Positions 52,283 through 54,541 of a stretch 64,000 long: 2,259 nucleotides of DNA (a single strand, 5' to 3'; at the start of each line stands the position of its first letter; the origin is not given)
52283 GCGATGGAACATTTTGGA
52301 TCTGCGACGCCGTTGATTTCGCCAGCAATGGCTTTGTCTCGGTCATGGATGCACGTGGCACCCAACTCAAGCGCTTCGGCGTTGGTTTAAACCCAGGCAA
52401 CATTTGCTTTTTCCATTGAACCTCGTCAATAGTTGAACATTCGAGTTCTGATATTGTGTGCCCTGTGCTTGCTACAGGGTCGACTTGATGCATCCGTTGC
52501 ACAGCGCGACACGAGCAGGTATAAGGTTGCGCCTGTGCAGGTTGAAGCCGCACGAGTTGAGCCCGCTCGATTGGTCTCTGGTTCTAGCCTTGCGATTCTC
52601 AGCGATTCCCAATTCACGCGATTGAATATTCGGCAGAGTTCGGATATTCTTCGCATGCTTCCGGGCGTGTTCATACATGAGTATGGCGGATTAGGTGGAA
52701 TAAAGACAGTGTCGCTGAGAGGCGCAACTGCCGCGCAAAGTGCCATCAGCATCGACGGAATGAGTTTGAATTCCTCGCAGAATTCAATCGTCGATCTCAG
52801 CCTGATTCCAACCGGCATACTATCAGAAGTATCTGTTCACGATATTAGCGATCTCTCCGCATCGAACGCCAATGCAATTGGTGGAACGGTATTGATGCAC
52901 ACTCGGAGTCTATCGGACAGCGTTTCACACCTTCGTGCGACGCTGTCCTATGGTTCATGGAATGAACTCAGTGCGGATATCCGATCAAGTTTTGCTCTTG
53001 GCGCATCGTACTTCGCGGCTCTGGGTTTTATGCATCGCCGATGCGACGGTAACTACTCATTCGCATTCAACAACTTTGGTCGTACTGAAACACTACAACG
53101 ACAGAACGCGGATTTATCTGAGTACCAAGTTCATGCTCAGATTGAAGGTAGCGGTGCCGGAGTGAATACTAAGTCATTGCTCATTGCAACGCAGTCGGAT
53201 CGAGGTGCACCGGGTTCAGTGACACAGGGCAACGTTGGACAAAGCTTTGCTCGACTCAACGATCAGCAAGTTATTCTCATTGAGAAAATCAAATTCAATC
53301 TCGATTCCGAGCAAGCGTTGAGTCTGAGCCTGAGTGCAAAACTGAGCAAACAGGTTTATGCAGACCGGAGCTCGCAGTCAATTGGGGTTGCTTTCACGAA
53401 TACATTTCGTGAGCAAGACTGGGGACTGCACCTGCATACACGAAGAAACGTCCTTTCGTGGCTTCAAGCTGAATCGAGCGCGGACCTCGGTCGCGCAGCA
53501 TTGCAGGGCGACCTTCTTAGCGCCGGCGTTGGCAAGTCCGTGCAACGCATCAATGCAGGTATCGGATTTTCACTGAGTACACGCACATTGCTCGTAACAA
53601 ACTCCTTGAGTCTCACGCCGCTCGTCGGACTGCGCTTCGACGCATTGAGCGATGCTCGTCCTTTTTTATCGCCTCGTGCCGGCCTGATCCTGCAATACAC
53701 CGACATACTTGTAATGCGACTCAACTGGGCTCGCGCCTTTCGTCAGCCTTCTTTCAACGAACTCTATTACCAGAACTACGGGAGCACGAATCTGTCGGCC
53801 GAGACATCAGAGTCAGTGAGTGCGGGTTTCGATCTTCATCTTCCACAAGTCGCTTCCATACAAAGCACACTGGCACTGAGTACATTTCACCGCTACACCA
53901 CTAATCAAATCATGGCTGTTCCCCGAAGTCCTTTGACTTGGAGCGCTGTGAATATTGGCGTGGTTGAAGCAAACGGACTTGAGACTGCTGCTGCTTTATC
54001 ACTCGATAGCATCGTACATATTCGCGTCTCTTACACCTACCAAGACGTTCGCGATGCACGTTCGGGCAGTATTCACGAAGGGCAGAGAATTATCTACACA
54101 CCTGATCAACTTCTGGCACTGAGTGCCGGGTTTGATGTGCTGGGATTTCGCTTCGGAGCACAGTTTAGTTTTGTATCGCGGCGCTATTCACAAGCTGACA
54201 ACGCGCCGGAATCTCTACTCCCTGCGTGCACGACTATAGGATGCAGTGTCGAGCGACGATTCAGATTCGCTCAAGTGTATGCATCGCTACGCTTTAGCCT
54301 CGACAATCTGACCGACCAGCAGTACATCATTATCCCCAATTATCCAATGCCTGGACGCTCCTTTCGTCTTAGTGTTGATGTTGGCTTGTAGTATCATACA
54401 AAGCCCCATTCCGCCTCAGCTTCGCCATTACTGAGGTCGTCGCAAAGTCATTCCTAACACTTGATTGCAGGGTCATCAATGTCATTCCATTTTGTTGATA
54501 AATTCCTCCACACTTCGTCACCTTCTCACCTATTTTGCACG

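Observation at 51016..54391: Cobalamin riboswitch controlling a BtuG-like beta-propeller lipoprotein plus BtuB-like TonB-dependent receptor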

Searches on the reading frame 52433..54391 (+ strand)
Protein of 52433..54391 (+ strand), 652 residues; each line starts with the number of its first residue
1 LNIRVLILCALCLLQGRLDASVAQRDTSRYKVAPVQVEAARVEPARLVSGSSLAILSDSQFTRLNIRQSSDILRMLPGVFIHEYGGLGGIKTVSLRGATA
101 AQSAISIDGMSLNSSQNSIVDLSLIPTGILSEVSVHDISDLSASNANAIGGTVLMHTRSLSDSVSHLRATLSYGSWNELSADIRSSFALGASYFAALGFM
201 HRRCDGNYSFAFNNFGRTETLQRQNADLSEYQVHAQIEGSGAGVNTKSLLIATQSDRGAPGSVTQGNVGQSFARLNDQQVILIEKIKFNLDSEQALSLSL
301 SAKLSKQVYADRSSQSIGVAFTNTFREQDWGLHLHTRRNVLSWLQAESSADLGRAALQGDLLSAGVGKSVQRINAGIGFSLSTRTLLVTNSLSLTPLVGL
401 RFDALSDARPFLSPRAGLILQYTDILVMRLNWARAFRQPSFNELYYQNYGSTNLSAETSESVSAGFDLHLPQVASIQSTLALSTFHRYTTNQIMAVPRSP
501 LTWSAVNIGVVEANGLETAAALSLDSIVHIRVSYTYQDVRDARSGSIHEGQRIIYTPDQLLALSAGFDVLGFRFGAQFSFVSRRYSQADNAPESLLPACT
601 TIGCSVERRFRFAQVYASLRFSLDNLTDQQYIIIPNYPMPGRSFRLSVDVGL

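Call 9: search_protein_families(library=pfam, proteins=[window:52433-54391:+], max_evalue=0.01)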
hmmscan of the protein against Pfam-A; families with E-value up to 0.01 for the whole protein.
window:52433-54391:+ (652 aa): 2 families
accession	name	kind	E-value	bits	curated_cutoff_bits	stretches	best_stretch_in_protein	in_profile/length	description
PF00593.30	TonB_dep_Rec_b-barrel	-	2e-29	104.2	27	1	307-626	84-436/436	TonB dependent receptor-like, beta-barrel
PF07715.20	Plug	-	1.8e-11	44.9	23.9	1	51-152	7-107/107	TonB-dependent Receptor Plug Domain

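Call 10: search_protein_families(library=ncbifam, proteins=[window:52433-54391:+], max_evalue=0.01)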
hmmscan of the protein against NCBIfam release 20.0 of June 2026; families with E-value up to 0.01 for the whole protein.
window:52433-54391:+ (652 aa): 21 families
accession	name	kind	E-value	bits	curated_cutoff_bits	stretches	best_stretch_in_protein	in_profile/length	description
TIGR01779.1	TonB-B12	equivalog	2e-28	99.3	599.7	2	426-648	401-610/614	TonB-dependent vitamin B12 receptor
TIGR01785.1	TonB-hemin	subfamily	2.2e-26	92.5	316.85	2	406-650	408-675/677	TonB-dependent heme/hemoglobin receptor family protein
TIGR01786.1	TonB-hemlactrns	subfamily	2.2e-23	82.5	323.75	2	38-235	6-199/719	TonB-dependent hemoglobin/transferrin/lactoferrin family receptor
NF007926.1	PRK10641.1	equivalog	4.6e-20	71.7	836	2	51-184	46-179/617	TonB-dependent vitamin B12 receptor BtuB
TIGR01783.1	TonB-siderophor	subfamily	2.1e-16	59.7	223.5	2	412-649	408-646/649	TonB-dependent siderophore receptor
NF007478.2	PRK10064.1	equivalog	1e-12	47.1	745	1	36-161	34-161/663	catecholate siderophore receptor CirA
NF038079.1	TonB_sider_MxcH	equivalog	1.9e-10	39.5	925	2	420-645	543-785/792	TonB-dependent siderophore myxochelin receptor MxcH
NF047944.1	FoxamRcptFoxA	equivalog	4.7e-10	38.4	1300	1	412-633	459-673/697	ferrioxamine B receptor FoxA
NF041535.1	TonB_rec_PqqU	equivalog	8.8e-09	34.2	1200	1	414-632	424-644/676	TonB-dependent receptor PqqU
TIGR01782.1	TonB-Xanth-Caul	subfamily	9.9e-09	34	310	1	72-187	46-166/868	TonB-dependent receptor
NF049947.1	TonB_dep_PCPU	exception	6e-08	31.3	800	1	506-650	540-683/685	TonB-dependent receptor, PCPU motif-type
NF010010.0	PRK13483.1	equivalog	1.7e-06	26.3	927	1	7-116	8-114/660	ligand-gated channel protein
NF010012.0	PRK13486.1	equivalog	1.8e-06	26.6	924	1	388-562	395-573/696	TonB-dependent receptor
NF049945.1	TonB_dep_FCYXU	equivalog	6.4e-05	21.7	825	1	3-183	7-195/697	TonB-dependent receptor, FCYXU motif-type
NF010011.0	PRK13484.1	equivalog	0.00015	20.2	1197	1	388-542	395-561/682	IreA family TonB-dependent siderophore receptor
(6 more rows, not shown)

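Call 12: search_solved_structures(query=window:52433-54391:+, max_evalue=0.001)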
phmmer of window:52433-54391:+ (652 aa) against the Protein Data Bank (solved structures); distinct sequences matched with E-value up to 0.001: 13.
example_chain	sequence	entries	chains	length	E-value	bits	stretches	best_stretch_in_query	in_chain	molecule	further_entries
8blw_A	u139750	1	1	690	2.7e-45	158.2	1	6-650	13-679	Vitamin B12 transporter BtuB1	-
8p97_A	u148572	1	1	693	4.1e-19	71.8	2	427-648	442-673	TonB-dependent receptor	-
8p98_A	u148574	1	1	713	4.3e-19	71.7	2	427-648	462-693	Vitamin B12 transporter BtuB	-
8bmx_C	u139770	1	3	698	8.5e-16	60.8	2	425-648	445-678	Putative TonB-linked outer membrane receptor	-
3rgn_A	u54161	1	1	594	6.8e-11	44.6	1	39-194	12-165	Vitamin B12 transporter BtuB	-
3rgm_A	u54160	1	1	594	6.8e-11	44.6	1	39-190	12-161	Vitamin B12 transporter BtuB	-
1nqe_A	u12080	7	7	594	6.8e-11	44.6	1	39-194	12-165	Vitamin B12 receptor | Vitamin B12 transporter btuB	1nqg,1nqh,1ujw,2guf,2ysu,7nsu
2gsk_A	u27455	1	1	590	8.2e-11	44.3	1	41-194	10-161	Vitamin B12 transporter btuB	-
3m8b_A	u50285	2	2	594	9.3e-11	44.2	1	53-194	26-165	Vitamin B12 transporter btuB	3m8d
1nqf_A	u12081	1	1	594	1.9e-10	43.1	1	39-194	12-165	Vitamin B12 receptor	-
2hdf_A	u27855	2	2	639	1.9e-09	39.8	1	37-162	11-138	Colicin I receptor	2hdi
9nn6_A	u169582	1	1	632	2.2e-09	39.6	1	38-162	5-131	Colicin I receptor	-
9gbc_A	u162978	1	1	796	1e-05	27.5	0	50-183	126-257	TonB-linked outer membrane receptor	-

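Call 78: search_solved_structures(query=window:52433-54391:+, max_evalue=1e-15, show_alignments=2)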
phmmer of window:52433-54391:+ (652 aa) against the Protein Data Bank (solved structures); distinct sequences matched with E-value up to 1e-15: 4.
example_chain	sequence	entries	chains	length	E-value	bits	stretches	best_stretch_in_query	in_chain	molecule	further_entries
8blw_A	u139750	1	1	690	2.7e-45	158.2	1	6-650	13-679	Vitamin B12 transporter BtuB1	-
8p97_A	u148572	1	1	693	4.1e-19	71.8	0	427-648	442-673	TonB-dependent receptor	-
8p98_A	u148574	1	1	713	4.3e-19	71.7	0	427-648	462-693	Vitamin B12 transporter BtuB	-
8bmx_C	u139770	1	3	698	8.5e-16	60.8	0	425-648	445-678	Putative TonB-linked outer membrane receptor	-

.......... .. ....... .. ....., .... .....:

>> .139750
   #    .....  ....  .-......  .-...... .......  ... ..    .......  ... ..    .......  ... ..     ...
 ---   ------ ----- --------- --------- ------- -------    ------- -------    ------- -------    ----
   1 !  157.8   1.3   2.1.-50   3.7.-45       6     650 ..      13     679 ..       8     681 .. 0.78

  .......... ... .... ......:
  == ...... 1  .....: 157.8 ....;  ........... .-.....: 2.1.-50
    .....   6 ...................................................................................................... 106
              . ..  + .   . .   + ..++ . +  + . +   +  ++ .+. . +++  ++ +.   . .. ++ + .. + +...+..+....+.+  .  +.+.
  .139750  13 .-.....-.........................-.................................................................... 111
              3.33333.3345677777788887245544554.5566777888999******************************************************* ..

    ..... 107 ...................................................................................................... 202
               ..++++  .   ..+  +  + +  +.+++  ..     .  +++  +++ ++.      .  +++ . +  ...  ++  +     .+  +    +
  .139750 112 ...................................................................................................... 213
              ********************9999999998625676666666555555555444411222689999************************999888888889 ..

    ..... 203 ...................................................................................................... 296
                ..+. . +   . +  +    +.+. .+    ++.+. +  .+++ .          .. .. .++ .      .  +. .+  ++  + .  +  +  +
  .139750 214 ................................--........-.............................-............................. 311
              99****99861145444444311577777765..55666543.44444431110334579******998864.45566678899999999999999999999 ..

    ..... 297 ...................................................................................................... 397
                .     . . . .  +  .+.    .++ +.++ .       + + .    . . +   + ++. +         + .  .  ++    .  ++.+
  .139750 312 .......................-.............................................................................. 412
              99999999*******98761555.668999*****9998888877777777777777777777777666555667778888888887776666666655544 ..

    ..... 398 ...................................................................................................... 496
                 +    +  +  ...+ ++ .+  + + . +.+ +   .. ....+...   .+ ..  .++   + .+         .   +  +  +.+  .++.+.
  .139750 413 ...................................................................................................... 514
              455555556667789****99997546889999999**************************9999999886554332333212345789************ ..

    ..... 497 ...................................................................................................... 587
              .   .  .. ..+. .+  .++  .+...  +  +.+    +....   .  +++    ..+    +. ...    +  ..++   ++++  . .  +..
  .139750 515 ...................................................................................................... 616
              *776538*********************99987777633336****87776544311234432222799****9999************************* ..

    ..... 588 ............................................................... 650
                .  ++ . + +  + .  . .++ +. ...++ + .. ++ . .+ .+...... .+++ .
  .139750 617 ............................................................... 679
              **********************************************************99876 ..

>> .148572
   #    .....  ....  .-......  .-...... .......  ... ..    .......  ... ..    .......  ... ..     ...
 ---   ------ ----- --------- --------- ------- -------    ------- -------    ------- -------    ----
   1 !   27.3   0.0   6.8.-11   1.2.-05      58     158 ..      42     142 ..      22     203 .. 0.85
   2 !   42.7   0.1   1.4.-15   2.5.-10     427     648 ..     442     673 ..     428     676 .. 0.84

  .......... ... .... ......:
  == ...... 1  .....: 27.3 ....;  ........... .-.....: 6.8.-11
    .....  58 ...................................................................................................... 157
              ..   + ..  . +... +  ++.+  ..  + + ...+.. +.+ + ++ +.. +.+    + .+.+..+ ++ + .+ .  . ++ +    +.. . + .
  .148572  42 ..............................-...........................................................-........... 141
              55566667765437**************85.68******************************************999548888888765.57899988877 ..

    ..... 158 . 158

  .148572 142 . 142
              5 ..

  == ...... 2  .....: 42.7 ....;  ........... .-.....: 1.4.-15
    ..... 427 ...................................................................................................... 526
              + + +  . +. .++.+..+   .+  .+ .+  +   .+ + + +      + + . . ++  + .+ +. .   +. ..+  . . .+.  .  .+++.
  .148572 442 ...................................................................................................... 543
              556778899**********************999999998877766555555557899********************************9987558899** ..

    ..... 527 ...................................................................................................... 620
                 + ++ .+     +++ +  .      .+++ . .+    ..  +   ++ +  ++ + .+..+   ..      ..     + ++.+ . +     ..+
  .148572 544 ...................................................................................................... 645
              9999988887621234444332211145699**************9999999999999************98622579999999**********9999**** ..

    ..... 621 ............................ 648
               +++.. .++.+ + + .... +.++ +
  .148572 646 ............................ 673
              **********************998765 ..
